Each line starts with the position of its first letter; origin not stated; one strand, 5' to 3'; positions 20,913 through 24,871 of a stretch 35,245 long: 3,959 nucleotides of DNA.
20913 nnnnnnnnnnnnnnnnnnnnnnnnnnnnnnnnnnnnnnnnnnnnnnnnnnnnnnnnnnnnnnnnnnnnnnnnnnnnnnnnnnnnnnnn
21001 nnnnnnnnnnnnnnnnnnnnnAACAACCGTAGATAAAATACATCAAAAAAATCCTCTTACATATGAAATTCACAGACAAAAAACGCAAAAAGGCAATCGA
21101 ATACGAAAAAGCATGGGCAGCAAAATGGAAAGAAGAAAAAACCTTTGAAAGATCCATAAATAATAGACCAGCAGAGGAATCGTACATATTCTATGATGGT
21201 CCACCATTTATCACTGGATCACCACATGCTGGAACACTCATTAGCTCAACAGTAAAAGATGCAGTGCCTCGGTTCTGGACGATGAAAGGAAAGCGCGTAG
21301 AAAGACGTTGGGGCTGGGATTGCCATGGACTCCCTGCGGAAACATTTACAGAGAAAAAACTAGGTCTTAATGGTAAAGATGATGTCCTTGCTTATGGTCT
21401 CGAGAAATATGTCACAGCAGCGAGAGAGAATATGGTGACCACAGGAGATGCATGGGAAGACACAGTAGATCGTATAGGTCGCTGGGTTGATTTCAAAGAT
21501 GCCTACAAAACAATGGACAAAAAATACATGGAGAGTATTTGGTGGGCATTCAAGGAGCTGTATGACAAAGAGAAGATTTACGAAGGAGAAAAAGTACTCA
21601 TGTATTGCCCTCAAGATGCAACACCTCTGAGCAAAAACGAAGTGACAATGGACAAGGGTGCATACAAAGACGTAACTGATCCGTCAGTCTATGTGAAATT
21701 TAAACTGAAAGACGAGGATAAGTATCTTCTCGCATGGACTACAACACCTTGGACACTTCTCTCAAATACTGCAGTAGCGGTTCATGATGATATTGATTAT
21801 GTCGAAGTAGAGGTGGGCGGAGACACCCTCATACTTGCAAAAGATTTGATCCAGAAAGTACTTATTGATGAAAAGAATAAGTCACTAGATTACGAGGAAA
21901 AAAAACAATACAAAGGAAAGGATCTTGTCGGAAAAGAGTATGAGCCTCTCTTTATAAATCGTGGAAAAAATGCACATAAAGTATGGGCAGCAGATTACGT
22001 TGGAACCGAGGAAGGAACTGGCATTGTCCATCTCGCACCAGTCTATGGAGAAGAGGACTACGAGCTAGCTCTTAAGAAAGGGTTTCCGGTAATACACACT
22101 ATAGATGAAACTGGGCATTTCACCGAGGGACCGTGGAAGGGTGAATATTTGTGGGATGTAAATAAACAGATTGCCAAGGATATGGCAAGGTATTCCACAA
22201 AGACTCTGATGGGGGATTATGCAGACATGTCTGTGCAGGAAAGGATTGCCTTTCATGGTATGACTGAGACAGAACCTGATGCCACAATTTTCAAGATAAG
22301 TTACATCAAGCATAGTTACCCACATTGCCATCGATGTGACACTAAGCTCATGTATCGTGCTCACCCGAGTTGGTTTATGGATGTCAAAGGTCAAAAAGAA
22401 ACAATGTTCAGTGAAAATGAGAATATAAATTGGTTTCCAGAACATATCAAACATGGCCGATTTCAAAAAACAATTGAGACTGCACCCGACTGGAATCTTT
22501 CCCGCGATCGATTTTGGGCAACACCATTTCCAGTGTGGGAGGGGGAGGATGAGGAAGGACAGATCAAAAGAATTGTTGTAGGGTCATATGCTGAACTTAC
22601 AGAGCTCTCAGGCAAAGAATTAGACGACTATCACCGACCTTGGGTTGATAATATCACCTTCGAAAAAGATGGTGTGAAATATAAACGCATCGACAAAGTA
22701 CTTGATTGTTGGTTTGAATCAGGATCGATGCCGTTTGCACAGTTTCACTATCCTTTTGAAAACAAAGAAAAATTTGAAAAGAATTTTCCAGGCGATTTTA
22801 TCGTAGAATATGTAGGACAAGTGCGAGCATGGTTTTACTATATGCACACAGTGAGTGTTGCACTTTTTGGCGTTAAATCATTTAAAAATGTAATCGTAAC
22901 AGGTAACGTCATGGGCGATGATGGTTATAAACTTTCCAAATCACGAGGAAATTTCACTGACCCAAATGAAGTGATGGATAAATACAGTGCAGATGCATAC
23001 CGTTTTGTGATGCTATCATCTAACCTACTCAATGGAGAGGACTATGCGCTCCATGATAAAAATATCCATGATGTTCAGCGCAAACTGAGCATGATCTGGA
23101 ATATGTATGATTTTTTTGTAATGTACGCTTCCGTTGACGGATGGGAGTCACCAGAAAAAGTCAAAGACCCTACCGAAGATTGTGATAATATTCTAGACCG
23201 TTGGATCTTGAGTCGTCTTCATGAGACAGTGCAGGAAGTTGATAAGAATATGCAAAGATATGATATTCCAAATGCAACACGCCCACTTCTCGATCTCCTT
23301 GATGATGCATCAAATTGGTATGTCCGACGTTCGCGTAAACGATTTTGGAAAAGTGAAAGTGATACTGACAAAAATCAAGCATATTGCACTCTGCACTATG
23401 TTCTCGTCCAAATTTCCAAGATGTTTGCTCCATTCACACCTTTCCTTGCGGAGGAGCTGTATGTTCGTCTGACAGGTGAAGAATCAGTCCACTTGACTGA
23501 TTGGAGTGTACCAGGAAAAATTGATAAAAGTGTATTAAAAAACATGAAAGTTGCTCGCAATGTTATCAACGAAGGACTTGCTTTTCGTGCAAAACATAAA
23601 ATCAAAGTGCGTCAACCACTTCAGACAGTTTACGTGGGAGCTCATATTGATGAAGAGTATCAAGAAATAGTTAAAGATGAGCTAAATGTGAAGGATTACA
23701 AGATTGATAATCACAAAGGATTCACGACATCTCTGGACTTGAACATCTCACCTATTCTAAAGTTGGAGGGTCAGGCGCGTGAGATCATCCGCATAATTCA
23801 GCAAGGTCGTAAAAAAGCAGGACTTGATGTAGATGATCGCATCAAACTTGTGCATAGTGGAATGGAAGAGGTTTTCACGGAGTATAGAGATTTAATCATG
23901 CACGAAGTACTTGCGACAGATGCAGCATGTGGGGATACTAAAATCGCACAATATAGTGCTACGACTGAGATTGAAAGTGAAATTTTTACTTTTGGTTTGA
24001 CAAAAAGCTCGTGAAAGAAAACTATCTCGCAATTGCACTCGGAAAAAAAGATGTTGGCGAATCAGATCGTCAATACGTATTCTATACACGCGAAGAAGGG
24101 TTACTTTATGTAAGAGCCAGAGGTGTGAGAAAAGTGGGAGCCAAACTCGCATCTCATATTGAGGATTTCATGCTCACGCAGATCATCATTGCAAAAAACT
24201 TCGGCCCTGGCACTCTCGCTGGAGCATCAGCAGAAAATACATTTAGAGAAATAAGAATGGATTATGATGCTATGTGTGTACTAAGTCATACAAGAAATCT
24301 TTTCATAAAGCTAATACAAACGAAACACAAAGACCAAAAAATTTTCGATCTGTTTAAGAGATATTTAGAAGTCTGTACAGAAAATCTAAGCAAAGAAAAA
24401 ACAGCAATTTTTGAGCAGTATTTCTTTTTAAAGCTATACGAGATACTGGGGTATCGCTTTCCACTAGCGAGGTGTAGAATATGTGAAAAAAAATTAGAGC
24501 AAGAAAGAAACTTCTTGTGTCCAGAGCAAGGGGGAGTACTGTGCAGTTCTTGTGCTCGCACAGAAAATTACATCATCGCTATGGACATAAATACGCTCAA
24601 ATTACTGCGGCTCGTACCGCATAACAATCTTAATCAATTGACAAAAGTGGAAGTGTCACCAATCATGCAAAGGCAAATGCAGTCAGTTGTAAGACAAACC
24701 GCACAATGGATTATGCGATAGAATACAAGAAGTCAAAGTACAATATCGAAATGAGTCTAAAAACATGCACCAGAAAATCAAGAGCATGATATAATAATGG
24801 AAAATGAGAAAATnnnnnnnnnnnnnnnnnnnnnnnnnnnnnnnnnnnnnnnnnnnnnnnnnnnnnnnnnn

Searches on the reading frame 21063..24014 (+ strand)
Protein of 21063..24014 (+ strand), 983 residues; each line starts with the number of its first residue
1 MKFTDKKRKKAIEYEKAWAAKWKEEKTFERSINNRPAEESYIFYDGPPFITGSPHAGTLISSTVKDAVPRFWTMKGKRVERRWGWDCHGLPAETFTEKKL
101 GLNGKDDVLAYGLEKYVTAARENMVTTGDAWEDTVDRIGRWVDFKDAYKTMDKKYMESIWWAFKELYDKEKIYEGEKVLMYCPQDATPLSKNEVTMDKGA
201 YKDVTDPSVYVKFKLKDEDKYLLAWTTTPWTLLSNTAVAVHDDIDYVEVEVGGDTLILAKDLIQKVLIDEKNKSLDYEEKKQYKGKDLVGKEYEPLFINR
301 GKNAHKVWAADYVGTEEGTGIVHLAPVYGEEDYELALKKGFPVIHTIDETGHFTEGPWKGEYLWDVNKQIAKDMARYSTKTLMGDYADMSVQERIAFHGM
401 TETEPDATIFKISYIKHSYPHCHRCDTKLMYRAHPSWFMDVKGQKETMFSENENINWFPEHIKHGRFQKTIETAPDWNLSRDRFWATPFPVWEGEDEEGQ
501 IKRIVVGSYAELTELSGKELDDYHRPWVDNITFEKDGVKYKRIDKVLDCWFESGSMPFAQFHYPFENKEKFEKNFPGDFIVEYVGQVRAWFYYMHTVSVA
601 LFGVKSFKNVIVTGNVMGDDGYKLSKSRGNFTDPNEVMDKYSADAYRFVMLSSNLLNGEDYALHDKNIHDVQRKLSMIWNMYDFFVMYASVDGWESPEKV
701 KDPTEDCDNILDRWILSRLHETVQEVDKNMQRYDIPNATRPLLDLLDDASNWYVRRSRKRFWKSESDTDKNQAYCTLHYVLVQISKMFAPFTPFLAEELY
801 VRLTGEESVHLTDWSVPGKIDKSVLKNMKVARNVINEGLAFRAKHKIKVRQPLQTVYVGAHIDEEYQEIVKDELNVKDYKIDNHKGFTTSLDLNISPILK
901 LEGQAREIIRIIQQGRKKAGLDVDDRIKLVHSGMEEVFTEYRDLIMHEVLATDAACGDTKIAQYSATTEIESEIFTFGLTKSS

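Call 7: search_protein_families(library=pfam, proteins=[window:21063-24014:+])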
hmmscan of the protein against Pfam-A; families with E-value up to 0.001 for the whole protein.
window:21063-24014:+ (983 aa): 5 families
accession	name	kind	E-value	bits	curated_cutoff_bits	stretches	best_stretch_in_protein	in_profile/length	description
PF00133.28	tRNA-synt_1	-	1.2e-115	387.1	22.7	1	18-656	2-408/414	tRNA synthetases class I (I, L, M and V)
PF08264.19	Anticodon_1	-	1.7e-33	116.1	25.1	1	712-856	1-147/148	Anticodon-binding domain of tRNA ligase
PF19302.4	DUF5915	-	1.9e-18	67.1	27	1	826-980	40-193/195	Domain of unknown function (DUF5915)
PF09334.17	tRNA-synt_1g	-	1.3e-13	50.9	20.1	2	546-666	244-369/391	tRNA synthetases class I (M)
PF13603.12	tRNA-synt_1_2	-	1e-07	32.1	25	1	209-351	10-144/185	Leucyl-tRNA synthetase, editing domain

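Call 10: find_related_loci(query=window:21063-24014:+, collection=genome_contigs, flank=4000)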
Query window:21063-24014:+ (983 aa) in genome_contigs; peptide patterns used: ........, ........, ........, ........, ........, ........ (x = any residue, [..] = any of these).
599 stretches matched a pattern (row limit reached: there are more); 590 encode a relative of the query (tblastn E <= 1e-3); the best 80 are kept; 80 distinct loci.
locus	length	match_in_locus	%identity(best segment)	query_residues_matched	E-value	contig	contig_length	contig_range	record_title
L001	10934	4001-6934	75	1-981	0e+0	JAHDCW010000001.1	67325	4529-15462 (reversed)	MAG: Candidatus Paceibacterota bacterium isolate MAG-143 RZ_1149, whole genome shotgun sequence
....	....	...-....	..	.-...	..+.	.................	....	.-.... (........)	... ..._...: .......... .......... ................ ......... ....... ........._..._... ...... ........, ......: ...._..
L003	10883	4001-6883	62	1-981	0e+0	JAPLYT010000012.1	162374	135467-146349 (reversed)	MAG: Candidatus Saccharibacteria bacterium isolate LacPavin_0818_WC45_MAG_44_10 LacPavin_0818_WC45_scaffold_267281, whol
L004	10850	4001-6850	62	1-981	0e+0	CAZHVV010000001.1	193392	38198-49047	MAG TPA_asm: uncultured Candidatus Saccharibacteria bacterium isolate SRP302447_co4_31 genome assembly, contig: NODE_231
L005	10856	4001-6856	61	1-982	0e+0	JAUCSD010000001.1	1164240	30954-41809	MAG: Candidatus Saccharibacteria bacterium isolate RYN_404 scaffold_239928, whole genome shotgun sequence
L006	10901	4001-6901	61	1-982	0e+0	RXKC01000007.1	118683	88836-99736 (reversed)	MAG: Candidatus Saccharibacteria bacterium isolate AWTP1-31 sample_9_scaffold_12, whole genome shotgun sequence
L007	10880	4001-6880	62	1-983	0e+0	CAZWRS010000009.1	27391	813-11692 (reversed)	MAG TPA_asm: uncultured Candidatus Saccharibacteria bacterium isolate SRP144015_co1_75 genome assembly, contig: NODE_890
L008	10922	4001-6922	60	1-982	0e+0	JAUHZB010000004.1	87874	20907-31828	MAG: bacterium isolate 3_bin.93 NODE_452_length_87874_cov_1.634529, whole genome shotgun sequence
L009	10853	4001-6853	61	1-973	0e+0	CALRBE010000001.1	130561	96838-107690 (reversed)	MAG: uncultured Candidatus Saccharimonas sp. isolate MsH-30jul19-11 genome assembly, contig: MsH-30jul19-C152, whole gen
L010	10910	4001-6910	61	1-981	0e+0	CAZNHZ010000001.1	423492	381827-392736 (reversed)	MAG TPA_asm: uncultured Candidatus Saccharibacteria bacterium isolate SRP285395_co1_111 genome assembly, contig: NODE_7_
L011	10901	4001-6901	61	1-981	0e+0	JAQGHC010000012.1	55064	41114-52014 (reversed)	MAG: Candidatus Saccharibacteria bacterium isolate RYN_423 scaffold_1964195, whole genome shotgun sequence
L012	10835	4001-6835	61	1-981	0e+0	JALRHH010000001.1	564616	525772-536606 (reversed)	MAG: Candidatus Saccharimonadia bacterium isolate MYJ.17 NODE_1_length_564616_cov_19.245983, whole genome shotgun sequen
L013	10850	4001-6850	60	1-983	0e+0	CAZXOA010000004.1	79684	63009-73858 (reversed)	MAG TPA_asm: uncultured Candidatus Saccharibacteria bacterium isolate SRP344714_co1_350 genome assembly, contig: NODE_70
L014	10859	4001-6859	61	1-981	0e+0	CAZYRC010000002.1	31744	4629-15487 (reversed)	MAG TPA_asm: uncultured Candidatus Saccharibacteria bacterium isolate SRP170004_co1_166 genome assembly, contig: NODE_19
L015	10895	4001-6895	60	1-981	0e+0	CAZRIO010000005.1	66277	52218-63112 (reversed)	MAG TPA_asm: uncultured Candidatus Saccharibacteria bacterium isolate SRP200132_co1_783 genome assembly, contig: NODE_59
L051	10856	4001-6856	58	9-981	0e+0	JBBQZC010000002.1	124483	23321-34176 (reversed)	MAG: Candidatus Moraniibacteriota bacterium isolate Co_metawrap_2195 Cmw_2195_k141_5401157_length_124483_cov_18.9130, wh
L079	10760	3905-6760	56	5-951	0e+0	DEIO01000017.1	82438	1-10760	MAG TPA_asm: Patescibacteria group bacterium UBA2772 UBA2772_contig_6241, whole genome shotgun sequence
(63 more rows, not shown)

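Call 31: find_related_loci(query=window:21063-24014:+, collection=metagenome_contigs, flank=3000)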
Query window:21063-24014:+ (983 aa) in metagenome_contigs; peptide patterns used: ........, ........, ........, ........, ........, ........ (x = any residue, [..] = any of these).
600 stretches matched a pattern (row limit reached: there are more); 583 encode a relative of the query (tblastn E <= 1e-3); the best 80 are kept; 80 distinct loci.
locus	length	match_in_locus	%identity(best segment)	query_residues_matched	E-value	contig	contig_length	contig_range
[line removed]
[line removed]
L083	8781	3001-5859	62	1-981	0e+0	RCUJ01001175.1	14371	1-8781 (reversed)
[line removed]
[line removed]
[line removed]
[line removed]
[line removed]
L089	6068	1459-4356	60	1-981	0e+0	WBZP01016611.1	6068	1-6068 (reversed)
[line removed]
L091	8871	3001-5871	60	1-981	0e+0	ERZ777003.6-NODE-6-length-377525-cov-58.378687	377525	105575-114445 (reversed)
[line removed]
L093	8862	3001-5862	61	1-954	0e+0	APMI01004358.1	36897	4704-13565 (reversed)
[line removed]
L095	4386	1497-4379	60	1-981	0e+0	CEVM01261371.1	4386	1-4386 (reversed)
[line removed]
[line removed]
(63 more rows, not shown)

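Call 47: search_protein_families(library=pfam, proteins=[L001:2892-3452:+, L001:3456-4004:+, L051:2791-3894:+, L079:3445-3858:+, L141:2375-2902:+, L154:1523-2068:+], max_evalue=0.01)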
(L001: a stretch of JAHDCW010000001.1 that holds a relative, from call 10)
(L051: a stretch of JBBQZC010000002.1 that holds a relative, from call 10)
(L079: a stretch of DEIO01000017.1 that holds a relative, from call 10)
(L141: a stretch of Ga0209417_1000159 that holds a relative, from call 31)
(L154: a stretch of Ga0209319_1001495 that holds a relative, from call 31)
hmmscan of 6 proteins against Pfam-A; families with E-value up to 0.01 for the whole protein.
L001:2892-3452:+ (186 aa): 0 families

L001:3456-4004:+ (182 aa): 2 families
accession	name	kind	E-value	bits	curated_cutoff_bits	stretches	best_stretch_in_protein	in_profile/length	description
PF13328.12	HD_4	-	9.9e-11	42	27.2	1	21-88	15-81/156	HD domain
PF01966.28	HD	-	0.00012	22.8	22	1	28-78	3-66/116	HD domain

L051:2791-3894:+ (367 aa): 1 family
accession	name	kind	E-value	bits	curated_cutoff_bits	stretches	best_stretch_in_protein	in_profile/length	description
PF13231.12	PMT_2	-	0.0064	17.2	26.1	1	86-227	4-150/160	Dolichyl-phosphate-mannose-protein mannosyltransferase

L079:3445-3858:+ (137 aa): 0 families

L141:2375-2902:+ (175 aa): 2 families
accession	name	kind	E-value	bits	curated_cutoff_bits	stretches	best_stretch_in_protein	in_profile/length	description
PF01371.25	Trp_repressor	-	5.1e-17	62.1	27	1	19-98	5-85/88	Trp repressor protein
PF13384.12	HTH_23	-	0.0021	18.3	24.6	1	50-90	5-45/50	Homeodomain-like domain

L154:1523-2068:+ (181 aa): 2 families
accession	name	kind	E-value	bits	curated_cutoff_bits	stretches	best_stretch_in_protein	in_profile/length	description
PF01371.25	Trp_repressor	-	6.2e-17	61.9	27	1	25-104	5-85/88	Trp repressor protein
PF00637.26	Clathrin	-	0.0053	16.9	29.6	0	138-179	60-101/143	Region in Clathrin and VPS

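Call 60: find_encoding_contigs(protein=window:21063-24014:+, flank=1000, max_places=3)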
Protein window:21063-24014:+ (983 aa): no gene with exactly this product is on record in the collection.

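Call 61: search_solved_structures(query=window:21063-24014:+, max_evalue=1e-20)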
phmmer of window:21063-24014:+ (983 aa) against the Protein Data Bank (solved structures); distinct sequences matched with E-value up to 1e-20: 30.
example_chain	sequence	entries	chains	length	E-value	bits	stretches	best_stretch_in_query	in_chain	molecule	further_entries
8c8v_A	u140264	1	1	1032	4.7e-213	713.4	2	415-885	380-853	Isoleucine--tRNA ligase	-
8c8u_A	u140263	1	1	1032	4.7e-213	713.4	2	415-885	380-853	Isoleucine--tRNA ligase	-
8c9d_A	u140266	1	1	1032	1.3e-211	708.6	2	415-885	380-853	Isoleucine--tRNA ligase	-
8c8w_A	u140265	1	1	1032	2.3e-211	707.8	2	415-885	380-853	Isoleucine--tRNA ligase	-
1ile_A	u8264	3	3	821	7.5e-195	653.1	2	409-845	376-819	ISOLEUCYL-TRNA SYNTHETASE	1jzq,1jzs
8wnd_A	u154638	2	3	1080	8.1e-186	623.2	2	410-878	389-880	isoleucine--tRNA ligase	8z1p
9wqs_A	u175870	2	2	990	8.6e-183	613.2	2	410-878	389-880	Isoleucine--tRNA ligase, cytoplasmic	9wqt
7d5c_A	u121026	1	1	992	8.7e-183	613.2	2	410-878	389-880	Isoleucine--tRNA ligase, cytoplasmic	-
9w01_B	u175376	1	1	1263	8.5e-176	590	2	414-882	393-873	Isoleucine--tRNA ligase, cytoplasmic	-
6ldk_A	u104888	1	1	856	2.7e-173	581.7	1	15-803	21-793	Isoleucine--tRNA ligase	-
1ffy_A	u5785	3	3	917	3.1e-83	283.7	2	19-370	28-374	ISOLEUCYL-TRNA SYNTHETASE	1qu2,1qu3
8c9e_A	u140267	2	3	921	1.3e-74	255.1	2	19-370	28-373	Isoleucine--tRNA ligase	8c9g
8c9f_A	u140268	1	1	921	3.6e-72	247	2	19-370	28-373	Isoleucine--tRNA ligase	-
8wni_A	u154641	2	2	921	2e-60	208.2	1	16-655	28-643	Isoleucine--tRNA ligase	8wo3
8wnf_A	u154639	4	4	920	2e-60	208.1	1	16-655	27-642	Isoleucine--tRNA ligase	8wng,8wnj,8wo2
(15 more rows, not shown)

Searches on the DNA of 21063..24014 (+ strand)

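Call 27: search_rna_families(sources=[L001, L051, L079, L003, L009, L023], threshold=evalue, max_evalue=0.01, show_alignments=4)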
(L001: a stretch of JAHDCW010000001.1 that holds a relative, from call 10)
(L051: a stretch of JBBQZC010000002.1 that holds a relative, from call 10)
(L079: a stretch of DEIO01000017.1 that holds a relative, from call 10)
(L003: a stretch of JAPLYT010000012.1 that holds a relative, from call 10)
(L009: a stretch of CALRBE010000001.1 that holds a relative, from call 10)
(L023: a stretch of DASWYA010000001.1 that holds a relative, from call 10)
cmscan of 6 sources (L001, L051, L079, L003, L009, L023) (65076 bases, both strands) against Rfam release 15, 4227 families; matches with E-value up to 0.01: 4.
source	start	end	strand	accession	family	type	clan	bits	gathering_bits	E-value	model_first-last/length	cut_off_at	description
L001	2688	2857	+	RF00230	T-box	Cis-reg; leader;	-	45.2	93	1e-06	1-219/219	no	T-box leader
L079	3137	3364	+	RF00230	T-box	Cis-reg; leader;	-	44.2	93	1.9e-06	1-219/219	no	T-box leader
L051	2533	2760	+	RF00230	T-box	Cis-reg; leader;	-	41.3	93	1e-05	1-219/219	no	T-box leader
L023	3804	3963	+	RF00230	T-box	Cis-reg; leader;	-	34.8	93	0.00049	1-219/219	no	T-box leader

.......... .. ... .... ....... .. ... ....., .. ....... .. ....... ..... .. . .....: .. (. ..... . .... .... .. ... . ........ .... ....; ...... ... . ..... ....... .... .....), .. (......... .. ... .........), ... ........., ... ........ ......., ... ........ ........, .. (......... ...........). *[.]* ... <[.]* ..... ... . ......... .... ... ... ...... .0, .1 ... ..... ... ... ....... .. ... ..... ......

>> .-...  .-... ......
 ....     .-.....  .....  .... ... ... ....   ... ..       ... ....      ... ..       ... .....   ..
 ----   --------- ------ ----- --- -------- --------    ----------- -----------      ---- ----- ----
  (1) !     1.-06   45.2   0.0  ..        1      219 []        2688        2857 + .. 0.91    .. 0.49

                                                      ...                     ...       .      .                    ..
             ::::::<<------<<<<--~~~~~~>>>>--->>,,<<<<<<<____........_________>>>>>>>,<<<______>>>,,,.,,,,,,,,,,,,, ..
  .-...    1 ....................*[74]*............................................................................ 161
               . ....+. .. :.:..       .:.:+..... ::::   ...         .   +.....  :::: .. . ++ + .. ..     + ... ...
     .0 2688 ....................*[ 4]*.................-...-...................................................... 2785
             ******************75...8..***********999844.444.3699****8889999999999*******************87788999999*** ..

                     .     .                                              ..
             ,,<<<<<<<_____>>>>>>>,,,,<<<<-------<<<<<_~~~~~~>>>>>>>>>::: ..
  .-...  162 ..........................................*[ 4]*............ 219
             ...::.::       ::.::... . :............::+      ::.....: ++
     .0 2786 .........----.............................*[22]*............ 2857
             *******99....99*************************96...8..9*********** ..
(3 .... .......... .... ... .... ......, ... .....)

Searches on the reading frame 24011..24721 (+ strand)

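Call 7: search_protein_families(library=pfam, proteins=[window:24011-24721:+])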
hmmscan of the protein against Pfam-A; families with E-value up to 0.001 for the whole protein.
window:24011-24721:+ (236 aa): 2 families
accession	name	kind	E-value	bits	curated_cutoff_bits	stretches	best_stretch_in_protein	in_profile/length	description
PF02565.21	RecO_C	-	3.6e-14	53.3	22.1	1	84-229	3-143/157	Recombination protein O C terminal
PF11967.14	RecO_N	-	2.4e-07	31.1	27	1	4-73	5-75/80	Recombination protein O N terminal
